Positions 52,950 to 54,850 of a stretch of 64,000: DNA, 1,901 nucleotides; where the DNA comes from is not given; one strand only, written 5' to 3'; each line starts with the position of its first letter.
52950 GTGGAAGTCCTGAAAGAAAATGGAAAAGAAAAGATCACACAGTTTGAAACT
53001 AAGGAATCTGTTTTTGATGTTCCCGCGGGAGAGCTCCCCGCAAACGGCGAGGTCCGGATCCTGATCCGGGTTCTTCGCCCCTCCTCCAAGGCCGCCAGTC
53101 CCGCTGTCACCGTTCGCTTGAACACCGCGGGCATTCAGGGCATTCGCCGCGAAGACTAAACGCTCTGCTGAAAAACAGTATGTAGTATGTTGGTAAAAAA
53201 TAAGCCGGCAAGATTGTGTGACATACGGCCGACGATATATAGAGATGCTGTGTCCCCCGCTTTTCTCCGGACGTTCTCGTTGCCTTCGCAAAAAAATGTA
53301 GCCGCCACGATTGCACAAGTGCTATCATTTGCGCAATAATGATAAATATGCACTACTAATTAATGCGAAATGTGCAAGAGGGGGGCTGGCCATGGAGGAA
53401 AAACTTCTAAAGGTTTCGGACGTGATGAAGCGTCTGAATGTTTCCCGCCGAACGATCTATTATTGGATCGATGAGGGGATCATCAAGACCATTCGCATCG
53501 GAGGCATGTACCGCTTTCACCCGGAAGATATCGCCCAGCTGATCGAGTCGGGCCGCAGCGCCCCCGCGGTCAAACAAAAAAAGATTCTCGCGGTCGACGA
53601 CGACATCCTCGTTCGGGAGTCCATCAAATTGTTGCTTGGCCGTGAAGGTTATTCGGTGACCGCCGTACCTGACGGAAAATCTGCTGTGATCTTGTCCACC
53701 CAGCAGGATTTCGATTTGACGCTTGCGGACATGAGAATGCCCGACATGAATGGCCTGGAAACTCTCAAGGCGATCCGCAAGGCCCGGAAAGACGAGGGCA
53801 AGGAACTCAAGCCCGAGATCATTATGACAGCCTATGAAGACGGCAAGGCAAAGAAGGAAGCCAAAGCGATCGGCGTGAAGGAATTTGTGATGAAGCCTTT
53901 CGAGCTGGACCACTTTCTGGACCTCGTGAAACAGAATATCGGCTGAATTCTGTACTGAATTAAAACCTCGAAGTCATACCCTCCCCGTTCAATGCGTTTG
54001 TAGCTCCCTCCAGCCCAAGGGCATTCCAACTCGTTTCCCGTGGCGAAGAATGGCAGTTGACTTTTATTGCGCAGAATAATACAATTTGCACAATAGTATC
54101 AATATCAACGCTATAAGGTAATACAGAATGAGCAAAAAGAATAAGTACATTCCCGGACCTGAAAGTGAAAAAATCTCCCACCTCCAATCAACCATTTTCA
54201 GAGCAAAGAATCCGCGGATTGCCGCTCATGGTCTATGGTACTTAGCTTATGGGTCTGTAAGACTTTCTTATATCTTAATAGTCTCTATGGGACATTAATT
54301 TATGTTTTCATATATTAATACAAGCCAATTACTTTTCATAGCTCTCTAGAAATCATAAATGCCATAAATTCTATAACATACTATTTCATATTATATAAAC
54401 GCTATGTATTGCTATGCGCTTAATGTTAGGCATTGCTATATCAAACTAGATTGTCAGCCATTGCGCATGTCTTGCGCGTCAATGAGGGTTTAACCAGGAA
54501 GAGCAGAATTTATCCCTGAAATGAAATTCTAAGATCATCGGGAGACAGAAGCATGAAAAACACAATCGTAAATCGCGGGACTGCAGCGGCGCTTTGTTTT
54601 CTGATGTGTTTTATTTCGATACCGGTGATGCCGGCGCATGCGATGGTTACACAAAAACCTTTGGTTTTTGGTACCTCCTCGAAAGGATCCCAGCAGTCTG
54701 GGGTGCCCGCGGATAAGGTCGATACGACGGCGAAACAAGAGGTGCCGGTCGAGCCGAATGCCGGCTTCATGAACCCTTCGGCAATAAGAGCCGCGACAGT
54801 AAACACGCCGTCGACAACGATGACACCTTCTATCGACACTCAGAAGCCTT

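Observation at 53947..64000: Giant PMP-like beta-helix/FN3/cadherin adhesin with a long AT-rich leader and an adjacent atypical regulator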

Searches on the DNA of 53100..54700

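Call 9: search_rna_families(source=window, start=53100, end=54700, threshold=evalue, max_evalue=10)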
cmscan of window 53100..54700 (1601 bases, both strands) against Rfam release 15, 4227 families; matches with E-value up to 10: 4.
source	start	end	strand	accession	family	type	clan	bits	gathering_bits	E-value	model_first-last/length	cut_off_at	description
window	53288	53393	+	RF02508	Atu_Ti4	Gene; sRNA;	-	20.4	40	0.32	1-107/107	no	Rhizobiales sRNA Atu_Ti4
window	53302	53345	-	RF00735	mir-367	Gene; miRNA;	-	19.4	54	0.61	1-68/68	no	mir-367 microRNA precursor family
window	54477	54549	+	RF00279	SNORD45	Gene; snRNA; snoRNA; CD-box;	-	18.4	42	2.5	1-72/72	no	Small nucleolar RNA SNORD45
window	53836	53862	+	RF02225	sX6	Gene; sRNA;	-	13.1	40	1.1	141-167/342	no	Proteobacterial sRNA sX6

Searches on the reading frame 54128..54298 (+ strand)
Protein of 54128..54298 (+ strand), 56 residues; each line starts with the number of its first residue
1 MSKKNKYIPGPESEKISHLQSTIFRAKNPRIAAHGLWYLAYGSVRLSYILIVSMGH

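Call 8: search_protein_families(library=pfam, proteins=[window:54128-54298:+], max_evalue=0.01)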
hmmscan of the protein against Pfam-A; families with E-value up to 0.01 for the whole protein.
window:54128-54298:+ (56 aa): 0 families

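Call 38: find_encoding_contigs(protein=window:54128-54298:+, flank=3000, max_places=4)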
Protein window:54128-54298:+ (56 aa): no gene with exactly this product is on record in the collection.
